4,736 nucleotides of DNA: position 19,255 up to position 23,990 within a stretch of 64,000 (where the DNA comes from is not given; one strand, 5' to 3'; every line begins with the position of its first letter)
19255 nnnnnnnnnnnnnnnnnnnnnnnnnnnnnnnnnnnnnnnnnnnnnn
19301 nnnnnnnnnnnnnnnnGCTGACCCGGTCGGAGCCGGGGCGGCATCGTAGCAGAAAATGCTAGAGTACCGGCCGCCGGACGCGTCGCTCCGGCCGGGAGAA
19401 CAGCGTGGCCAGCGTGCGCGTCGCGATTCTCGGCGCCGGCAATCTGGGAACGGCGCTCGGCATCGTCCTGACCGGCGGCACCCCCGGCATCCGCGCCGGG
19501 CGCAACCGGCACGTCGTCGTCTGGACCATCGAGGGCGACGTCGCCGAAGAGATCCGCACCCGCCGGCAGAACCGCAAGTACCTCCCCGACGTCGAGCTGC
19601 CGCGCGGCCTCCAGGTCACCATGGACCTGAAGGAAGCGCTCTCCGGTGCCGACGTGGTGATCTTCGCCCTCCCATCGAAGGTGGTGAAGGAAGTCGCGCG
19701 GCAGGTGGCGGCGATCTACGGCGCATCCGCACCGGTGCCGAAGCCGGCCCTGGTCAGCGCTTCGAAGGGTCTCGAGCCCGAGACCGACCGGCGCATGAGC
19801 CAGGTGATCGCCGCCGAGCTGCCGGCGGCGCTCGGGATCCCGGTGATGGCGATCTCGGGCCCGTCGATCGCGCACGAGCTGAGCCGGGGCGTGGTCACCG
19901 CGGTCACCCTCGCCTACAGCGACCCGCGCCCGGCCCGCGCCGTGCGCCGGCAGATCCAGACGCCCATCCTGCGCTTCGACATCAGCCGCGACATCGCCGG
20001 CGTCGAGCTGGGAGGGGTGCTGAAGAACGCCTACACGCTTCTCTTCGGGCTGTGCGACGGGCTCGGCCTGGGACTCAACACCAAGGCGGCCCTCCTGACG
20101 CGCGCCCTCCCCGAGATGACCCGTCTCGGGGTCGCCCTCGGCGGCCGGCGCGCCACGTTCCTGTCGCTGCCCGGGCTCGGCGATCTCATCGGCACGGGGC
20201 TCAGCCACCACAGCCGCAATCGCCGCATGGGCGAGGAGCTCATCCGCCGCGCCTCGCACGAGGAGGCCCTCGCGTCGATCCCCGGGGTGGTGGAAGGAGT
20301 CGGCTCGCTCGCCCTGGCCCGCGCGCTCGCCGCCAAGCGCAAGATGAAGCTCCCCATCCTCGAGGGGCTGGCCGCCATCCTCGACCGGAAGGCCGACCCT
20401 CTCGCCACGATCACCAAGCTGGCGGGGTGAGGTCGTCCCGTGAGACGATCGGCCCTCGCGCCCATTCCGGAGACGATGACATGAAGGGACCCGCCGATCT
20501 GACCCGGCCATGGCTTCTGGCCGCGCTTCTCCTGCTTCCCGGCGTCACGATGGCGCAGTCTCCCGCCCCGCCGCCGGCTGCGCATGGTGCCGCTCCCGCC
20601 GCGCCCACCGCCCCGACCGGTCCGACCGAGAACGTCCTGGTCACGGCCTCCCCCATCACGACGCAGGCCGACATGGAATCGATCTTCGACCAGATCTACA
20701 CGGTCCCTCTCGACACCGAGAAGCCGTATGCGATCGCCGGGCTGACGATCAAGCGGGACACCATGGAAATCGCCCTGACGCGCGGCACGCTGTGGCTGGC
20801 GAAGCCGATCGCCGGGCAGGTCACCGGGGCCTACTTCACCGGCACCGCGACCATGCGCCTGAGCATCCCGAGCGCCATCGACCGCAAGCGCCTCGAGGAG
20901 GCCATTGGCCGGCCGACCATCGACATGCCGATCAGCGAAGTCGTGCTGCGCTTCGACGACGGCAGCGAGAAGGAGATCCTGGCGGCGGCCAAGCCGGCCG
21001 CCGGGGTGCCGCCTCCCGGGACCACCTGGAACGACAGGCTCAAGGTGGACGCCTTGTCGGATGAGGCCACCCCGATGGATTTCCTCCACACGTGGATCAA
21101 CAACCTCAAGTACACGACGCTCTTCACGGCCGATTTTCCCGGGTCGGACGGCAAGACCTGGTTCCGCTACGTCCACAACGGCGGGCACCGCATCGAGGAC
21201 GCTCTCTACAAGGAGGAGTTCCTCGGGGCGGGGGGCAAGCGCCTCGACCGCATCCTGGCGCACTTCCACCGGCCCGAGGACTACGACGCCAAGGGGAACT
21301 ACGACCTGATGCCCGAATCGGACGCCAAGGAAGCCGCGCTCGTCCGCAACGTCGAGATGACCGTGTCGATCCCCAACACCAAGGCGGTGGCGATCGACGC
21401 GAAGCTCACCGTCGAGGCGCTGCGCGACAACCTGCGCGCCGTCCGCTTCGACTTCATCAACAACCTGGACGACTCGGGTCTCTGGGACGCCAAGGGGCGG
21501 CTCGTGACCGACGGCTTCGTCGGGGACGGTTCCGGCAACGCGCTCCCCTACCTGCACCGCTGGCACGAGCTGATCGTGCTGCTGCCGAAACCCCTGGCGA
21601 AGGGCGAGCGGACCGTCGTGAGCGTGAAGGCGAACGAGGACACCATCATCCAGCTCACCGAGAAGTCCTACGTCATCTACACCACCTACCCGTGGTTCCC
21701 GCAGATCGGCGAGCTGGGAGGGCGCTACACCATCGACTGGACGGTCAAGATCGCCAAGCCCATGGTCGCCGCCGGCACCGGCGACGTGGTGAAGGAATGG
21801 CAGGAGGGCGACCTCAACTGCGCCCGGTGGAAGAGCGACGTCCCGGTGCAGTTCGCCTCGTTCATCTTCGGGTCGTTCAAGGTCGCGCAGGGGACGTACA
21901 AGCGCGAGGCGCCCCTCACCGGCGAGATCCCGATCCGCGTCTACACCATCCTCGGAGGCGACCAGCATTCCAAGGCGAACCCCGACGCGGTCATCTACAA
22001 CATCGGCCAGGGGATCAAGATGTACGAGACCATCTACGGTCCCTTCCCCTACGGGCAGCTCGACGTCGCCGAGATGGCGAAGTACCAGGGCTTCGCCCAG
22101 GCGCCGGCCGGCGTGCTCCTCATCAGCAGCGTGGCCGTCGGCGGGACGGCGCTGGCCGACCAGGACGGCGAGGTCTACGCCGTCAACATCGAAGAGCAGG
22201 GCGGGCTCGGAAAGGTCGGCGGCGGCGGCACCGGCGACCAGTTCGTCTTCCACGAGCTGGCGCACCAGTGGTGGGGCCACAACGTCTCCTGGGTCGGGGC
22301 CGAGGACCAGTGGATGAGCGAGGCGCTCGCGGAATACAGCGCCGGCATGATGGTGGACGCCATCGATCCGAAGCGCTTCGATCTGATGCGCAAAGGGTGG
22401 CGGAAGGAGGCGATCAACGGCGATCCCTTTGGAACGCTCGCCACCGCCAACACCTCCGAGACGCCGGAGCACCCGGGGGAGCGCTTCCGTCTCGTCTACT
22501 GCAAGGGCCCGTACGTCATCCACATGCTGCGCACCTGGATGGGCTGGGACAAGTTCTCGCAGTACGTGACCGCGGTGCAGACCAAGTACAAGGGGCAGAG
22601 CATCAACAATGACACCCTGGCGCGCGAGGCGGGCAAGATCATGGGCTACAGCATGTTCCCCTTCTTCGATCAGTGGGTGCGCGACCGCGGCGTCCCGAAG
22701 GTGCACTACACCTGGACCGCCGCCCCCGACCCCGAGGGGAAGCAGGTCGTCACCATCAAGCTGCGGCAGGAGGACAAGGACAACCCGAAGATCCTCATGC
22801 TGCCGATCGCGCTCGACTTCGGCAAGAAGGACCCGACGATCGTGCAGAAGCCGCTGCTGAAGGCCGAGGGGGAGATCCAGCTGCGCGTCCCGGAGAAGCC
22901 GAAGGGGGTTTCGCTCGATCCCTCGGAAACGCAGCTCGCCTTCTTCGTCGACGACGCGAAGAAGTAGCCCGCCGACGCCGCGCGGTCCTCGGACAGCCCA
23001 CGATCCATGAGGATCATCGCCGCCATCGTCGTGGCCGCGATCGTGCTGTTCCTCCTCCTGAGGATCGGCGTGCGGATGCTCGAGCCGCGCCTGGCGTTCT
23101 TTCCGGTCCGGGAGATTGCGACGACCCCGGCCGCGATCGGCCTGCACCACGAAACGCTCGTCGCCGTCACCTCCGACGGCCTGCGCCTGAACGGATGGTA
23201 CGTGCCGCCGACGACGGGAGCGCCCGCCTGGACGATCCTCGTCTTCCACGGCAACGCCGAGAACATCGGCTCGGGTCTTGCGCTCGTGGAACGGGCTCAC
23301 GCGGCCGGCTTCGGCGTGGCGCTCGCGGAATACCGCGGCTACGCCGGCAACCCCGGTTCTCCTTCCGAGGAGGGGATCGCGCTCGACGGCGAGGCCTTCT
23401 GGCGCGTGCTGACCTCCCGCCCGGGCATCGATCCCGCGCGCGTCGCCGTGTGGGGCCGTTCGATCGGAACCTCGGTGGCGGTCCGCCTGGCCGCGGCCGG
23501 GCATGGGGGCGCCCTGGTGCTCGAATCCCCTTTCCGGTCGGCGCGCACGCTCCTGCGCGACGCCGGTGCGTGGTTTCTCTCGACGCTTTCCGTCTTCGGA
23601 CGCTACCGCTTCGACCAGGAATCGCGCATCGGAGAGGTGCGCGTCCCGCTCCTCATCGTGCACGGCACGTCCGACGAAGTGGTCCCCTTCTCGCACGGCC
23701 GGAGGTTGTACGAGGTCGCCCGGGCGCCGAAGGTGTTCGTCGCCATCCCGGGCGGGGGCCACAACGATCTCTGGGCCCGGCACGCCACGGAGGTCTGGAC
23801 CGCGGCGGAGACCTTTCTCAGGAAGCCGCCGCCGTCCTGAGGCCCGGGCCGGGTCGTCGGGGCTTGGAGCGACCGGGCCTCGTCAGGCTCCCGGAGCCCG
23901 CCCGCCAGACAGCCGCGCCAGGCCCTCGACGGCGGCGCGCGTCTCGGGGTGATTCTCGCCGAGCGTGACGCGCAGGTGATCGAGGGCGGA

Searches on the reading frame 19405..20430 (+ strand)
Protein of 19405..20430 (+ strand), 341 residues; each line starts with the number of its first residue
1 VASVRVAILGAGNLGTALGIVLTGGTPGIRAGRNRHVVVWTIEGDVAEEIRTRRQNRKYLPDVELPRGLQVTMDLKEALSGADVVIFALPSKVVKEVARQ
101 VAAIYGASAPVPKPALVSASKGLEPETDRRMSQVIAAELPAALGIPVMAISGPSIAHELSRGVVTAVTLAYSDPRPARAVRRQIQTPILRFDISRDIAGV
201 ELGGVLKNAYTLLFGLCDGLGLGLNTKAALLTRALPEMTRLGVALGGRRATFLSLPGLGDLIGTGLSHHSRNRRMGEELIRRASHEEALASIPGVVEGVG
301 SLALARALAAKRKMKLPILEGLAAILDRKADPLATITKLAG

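Call 66: search_protein_families(library=pfam, proteins=[window:19405-20430:+])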
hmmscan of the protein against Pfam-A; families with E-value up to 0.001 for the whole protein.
window:19405-20430:+ (341 aa): 4 families
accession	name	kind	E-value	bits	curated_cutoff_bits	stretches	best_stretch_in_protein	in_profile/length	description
PF01210.29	NAD_Gly3P_dh_N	-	1.3e-41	142.6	23.1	1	6-174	2-155/158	NAD-dependent glycerol-3-phosphate dehydrogenase N-terminus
PF07479.19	NAD_Gly3P_dh_C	-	3.3e-41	141.3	25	1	196-335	1-140/142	NAD-dependent glycerol-3-phosphate dehydrogenase C-terminus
PF20618.3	GPD_NAD_C_bact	-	5.3e-14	53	27.6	1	257-320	2-64/66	Bacterial GPD, NAD-dependent C-terminal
PF03807.23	F420_oxidored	-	2.6e-05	25.2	21.6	1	5-101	1-79/94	NADP oxidoreductase coenzyme F420-dependent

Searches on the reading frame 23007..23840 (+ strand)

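Call 66: search_protein_families(library=pfam, proteins=[window:23007-23840:+])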
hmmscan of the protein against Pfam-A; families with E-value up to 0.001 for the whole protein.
window:23007-23840:+ (277 aa): 4 families
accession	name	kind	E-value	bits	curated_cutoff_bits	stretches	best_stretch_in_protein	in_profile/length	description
PF12146.15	Hydrolase_4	-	3.4e-14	53.2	27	2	72-196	2-129/239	Serine aminopeptidase, S33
PF00561.26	Abhydrolase_1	-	1.4e-06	28.6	25.8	0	77-203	3-130/245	alpha/beta hydrolase fold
PF00326.27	Peptidase_S9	-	1.2e-05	25.4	22.6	1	130-239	50-171/213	Prolyl oligopeptidase family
PF20434.5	BD-FAE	-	0.00011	22.2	26.8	0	211-236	188-213/215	BD-FAE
